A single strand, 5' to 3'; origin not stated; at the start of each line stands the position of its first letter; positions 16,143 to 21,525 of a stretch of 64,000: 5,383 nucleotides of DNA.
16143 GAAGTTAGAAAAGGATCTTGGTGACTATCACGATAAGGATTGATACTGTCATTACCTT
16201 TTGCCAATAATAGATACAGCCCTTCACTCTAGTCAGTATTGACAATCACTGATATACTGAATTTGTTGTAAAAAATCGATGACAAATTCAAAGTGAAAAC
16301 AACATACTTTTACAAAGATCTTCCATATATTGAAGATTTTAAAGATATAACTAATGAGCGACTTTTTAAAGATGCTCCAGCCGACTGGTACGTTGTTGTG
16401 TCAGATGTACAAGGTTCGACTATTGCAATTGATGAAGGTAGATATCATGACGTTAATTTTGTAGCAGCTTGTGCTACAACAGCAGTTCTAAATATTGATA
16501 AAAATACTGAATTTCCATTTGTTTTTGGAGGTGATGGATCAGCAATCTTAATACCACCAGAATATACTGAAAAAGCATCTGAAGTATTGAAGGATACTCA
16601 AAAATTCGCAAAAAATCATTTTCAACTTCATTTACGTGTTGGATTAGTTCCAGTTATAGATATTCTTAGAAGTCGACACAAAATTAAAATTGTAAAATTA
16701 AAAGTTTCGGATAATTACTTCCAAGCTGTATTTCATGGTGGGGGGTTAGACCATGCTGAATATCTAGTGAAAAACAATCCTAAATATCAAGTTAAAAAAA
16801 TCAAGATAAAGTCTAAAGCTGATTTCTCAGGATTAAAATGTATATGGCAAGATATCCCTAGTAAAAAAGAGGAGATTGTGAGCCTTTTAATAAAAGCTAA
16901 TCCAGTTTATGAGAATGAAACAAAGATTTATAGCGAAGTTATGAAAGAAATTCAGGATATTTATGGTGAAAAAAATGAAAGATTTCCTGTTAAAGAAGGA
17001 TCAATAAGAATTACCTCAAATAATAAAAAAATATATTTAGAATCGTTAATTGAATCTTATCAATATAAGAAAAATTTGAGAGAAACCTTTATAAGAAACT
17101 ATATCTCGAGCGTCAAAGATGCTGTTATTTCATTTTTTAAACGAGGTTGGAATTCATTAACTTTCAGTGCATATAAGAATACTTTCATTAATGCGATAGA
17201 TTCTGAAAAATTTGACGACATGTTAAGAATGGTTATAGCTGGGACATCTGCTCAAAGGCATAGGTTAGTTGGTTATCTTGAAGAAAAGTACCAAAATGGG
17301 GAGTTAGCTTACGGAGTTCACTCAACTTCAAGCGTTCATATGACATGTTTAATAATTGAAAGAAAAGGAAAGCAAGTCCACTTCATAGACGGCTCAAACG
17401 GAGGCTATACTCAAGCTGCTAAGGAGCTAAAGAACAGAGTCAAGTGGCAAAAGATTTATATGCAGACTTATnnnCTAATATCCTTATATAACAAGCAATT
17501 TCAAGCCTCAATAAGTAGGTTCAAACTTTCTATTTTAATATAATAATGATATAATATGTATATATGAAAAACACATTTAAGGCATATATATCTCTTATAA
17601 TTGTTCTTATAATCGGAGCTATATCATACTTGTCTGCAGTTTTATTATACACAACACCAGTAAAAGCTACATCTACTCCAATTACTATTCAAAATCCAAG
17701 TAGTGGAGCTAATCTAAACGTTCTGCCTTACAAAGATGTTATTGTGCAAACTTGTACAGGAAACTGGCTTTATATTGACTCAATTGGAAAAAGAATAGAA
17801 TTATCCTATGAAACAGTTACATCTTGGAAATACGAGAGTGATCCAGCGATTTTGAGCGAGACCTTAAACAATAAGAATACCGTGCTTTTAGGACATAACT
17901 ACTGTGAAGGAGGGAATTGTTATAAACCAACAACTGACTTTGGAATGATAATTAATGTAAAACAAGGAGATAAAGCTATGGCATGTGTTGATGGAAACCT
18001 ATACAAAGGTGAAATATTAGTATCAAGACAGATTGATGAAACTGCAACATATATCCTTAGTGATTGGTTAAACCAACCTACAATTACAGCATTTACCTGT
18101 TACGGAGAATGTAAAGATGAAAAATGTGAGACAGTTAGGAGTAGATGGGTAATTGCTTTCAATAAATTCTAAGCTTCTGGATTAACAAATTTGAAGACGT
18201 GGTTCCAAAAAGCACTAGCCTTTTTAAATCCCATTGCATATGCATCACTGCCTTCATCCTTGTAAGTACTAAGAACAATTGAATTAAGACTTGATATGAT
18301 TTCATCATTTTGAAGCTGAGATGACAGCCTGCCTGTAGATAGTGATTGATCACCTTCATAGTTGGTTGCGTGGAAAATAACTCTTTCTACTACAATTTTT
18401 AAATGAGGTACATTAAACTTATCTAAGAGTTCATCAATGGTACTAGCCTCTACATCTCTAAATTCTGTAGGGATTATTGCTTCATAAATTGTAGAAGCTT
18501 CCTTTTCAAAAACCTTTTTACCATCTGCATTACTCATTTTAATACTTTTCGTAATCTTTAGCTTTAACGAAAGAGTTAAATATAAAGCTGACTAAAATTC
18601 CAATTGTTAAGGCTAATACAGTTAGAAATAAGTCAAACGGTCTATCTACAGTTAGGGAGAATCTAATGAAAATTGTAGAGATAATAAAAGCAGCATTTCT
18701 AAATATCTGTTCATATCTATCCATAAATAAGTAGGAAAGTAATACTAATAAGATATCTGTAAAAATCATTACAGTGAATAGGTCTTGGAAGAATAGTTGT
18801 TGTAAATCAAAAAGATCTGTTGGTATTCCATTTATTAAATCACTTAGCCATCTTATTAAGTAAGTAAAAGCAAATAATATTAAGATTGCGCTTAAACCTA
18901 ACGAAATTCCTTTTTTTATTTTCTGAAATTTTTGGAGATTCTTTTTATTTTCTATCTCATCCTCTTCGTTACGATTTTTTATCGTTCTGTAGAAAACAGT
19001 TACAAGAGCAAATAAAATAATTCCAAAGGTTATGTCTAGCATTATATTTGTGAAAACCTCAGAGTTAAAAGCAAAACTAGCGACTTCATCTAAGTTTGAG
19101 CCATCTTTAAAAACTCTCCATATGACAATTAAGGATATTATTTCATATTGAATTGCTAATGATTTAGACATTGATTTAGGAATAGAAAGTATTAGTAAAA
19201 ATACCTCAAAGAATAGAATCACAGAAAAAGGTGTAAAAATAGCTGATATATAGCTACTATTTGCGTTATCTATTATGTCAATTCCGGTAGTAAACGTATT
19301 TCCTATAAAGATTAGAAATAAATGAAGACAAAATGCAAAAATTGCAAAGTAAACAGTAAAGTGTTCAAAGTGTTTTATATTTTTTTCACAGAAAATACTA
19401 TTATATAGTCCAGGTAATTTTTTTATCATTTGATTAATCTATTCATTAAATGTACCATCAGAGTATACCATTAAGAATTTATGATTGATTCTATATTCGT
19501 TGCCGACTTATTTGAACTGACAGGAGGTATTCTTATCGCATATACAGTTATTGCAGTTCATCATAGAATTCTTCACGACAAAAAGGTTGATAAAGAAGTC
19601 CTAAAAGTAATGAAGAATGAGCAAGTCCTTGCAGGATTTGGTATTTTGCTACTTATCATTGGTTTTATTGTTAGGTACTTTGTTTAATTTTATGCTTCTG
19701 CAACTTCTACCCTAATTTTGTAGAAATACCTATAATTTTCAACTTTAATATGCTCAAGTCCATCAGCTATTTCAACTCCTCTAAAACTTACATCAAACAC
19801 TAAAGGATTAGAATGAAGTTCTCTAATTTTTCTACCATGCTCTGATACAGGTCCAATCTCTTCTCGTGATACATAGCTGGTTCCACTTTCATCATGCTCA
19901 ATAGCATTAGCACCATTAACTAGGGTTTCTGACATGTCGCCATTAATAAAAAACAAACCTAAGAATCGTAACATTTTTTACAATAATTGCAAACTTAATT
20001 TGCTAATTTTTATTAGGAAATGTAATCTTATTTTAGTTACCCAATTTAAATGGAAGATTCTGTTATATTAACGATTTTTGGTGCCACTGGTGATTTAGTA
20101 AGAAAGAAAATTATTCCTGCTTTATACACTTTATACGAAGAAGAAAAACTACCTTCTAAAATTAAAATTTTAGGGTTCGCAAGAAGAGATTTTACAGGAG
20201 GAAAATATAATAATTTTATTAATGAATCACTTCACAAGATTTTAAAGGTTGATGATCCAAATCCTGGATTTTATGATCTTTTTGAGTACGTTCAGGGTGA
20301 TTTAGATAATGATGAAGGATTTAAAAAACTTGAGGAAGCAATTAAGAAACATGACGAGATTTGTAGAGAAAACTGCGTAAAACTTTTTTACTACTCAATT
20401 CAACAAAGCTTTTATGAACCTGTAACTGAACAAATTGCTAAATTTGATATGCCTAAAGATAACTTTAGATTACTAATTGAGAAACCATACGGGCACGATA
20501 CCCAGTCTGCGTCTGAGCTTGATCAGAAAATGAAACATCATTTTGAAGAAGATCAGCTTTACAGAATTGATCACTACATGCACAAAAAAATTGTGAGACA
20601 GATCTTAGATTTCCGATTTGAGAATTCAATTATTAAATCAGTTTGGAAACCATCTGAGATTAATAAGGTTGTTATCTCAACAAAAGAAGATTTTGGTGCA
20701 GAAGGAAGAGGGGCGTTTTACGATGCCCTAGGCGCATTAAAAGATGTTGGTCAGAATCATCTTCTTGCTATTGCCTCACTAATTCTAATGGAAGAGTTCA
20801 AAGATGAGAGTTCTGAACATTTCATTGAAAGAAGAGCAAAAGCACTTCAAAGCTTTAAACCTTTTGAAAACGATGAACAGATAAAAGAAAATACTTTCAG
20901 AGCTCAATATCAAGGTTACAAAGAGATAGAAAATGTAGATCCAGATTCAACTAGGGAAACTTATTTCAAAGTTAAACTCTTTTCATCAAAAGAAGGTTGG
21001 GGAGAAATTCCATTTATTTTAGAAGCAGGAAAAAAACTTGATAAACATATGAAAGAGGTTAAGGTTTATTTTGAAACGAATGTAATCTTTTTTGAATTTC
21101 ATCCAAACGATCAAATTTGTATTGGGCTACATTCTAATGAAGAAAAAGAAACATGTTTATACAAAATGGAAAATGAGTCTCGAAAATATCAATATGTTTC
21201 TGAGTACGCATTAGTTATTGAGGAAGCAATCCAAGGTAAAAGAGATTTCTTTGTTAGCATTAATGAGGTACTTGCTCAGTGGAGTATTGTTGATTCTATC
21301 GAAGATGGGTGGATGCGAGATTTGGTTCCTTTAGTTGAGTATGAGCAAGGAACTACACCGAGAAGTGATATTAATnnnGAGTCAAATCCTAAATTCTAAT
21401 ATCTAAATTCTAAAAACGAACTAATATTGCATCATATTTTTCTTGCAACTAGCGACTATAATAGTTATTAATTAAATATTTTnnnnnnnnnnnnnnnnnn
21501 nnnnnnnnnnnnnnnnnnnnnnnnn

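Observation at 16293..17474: Orphan DUF3095-like protein with a class III nucleotidyl-cyclase-like catalytic core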

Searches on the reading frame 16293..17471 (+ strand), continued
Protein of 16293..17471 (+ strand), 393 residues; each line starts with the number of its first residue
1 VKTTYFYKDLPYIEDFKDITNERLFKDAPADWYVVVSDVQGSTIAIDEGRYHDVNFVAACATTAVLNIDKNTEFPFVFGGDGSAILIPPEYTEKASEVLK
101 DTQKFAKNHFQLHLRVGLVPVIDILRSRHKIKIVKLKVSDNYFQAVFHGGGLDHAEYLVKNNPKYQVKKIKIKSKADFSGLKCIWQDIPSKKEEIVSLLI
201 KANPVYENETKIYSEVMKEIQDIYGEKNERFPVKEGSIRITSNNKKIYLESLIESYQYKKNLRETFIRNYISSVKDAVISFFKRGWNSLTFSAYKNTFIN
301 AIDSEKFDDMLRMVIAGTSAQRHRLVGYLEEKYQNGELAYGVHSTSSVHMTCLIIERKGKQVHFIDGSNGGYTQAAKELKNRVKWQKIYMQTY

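Call 81: search_protein_families(library=pfam, alignment_id=A4, max_evalue=10)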
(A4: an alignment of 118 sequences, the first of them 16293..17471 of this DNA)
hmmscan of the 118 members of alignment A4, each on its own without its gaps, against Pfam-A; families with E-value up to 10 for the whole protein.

A. member 1, window:16293-17471:+ (393 aa): 3 families
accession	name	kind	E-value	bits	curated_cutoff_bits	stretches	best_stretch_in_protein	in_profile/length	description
PF11294.13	DUF3095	-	9.7e-120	400.6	22.2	1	6-380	1-378/378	Protein of unknown function (DUF3095)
PF02958.26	EcKL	-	0.011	15.5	22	1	197-252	41-98/294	Ecdysteroid kinase-like family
PF08887.16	GAD-like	-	0.13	12.6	25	1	260-323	17-76/107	GAD-like domain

B. families by the number of members that match (of 118 scanned): 63 families (the first 25 are shown)
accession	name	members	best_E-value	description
PF11294.13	DUF3095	118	2e-138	Protein of unknown function (DUF3095)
PF08545.16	ACP_syn_III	22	0.011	3-Oxoacyl-[acyl-carrier-protein (ACP)] synthase III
PF08672.17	ANAPC2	4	0.02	Anaphase promoting complex (APC) subunit 2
PF01514.23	YscJ_FliF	4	0.12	Secretory protein of YscJ/FliF family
PF08887.16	GAD-like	3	0.13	GAD-like domain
PF02138.23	Beach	2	0.0061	Beige/BEACH domain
PF20472.4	PDDEXK_11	2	0.012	PD-(D/E)XK nuclease superfamily domain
PF00534.26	Glycos_transf_1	2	0.035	Glycosyl transferases group 1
PF10133.14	CooT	2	0.035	CO dehydrogenase accessory protein CooT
PF24144.1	Phage_tudor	1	0.001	Phage tudor domain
PF02958.26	EcKL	1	0.011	Ecdysteroid kinase-like family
PF20611.3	DUF6801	1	0.013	Family of unknown function (DUF6801)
PF16436.10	DUF5033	1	0.014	Domain of unknown function (DUF5033)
PF16702.10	DUF5063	1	0.016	Domain of unknown function (DUF5063)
PF08929.15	PoNi_C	1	0.016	PoNe immunity proteins (PoNi), C-terminal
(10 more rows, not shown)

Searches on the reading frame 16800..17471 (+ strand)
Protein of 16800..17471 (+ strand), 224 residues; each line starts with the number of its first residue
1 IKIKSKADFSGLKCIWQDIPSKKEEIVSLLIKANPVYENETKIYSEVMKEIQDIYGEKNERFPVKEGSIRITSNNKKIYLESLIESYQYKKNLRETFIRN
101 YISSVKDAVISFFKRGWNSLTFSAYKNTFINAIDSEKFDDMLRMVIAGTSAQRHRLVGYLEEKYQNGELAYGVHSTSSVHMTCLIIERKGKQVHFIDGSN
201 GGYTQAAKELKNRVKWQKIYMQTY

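Call 53: predict_structure(alignment_id=A2)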
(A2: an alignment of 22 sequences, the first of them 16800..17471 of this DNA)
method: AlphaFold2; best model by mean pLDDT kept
length: 224 residues; sequences in the alignment: 22
mean_pLDDT: 78.8   pTM: 0.69
mean pLDDT of the five models: 78.8, 75.7, 74.7, 74.2, 54.6
residues with pLDDT >= 90: 78; 70-90: 78; 50-70: 58; < 50: 10
segments of 3 or more residues with pLDDT < 50: 118-120, 184-190
pLDDT, mean of each block of 10 residues (from residue 1): 61 65 91 81 93 92 75 74 85 92 81 58 55 71 92 97 94 89 51 68 89 87 63
secondary structure, 60 per line:
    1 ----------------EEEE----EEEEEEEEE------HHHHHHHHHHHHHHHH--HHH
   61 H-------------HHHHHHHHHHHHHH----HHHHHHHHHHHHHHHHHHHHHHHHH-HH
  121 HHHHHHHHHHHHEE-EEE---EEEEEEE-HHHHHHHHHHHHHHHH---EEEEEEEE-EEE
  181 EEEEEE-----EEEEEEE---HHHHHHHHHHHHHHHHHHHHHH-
elements in order: E17-20 E25-33 H40-55 H58-61 H75-88 H93-117 H119-132 E136-138 E142-148 H150-165 E169-176 E178-186 E192-198 H202-223

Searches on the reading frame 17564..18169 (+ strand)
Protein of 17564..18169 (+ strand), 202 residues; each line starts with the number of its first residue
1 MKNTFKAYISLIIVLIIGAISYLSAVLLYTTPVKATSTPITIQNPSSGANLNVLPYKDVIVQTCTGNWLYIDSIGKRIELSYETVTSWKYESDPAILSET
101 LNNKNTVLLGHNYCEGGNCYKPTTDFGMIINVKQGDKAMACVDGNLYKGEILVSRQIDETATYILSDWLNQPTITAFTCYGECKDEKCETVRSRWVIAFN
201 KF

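Call 12: search_protein_families(library=pfam, proteins=[window:17564-18169:+], max_evalue=0.01)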
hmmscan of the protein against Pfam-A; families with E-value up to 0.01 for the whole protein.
window:17564-18169:+ (202 aa): 1 family
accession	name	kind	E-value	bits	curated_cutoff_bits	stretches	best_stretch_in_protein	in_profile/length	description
PF04203.18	Sortase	-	0.0009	19.4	26.6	1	94-189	25-113/125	Sortase domain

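Call 50: search_protein_families(library=padloc, proteins=[window:17564-18169:+], max_evalue=1)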
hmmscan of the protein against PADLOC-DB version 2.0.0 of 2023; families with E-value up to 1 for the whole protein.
window:17564-18169:+ (202 aa): 0 families

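Call 59: search_solved_structures(query=window:17564-18169:+, max_evalue=1, show_alignments=1)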
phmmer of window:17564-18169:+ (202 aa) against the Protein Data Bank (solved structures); distinct sequences matched with E-value up to 1: 2.
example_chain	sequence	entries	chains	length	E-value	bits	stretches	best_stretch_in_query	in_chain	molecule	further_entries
5hu4_A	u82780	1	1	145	0.0021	20.9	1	106-180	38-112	Cysteine protease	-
2gnn_A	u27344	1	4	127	0.98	12.2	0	156-194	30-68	Vascular endothelial growth factor homolog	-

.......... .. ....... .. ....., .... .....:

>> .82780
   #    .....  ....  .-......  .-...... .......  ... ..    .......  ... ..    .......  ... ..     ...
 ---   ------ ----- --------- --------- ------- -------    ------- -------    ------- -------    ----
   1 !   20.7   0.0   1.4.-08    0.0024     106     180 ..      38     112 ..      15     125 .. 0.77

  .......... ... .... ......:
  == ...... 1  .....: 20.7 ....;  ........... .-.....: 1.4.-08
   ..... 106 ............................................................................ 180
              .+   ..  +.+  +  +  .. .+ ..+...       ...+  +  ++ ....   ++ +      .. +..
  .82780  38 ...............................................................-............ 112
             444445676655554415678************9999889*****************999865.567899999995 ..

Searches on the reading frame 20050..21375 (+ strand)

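Call 12: search_protein_families(library=pfam, proteins=[window:20050-21375:+], max_evalue=0.01)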
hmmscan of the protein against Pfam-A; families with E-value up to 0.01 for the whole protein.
window:20050-21375:+ (442 aa): 2 families
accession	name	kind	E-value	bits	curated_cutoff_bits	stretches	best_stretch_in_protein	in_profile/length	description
PF02781.21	G6PD_C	-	6.9e-51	173.5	27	1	188-436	3-279/296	Glucose-6-phosphate dehydrogenase, C-terminal domain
PF00479.28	G6PD_N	-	8e-49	167.2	22.1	1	9-183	2-182/183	Glucose-6-phosphate dehydrogenase, NAD binding domain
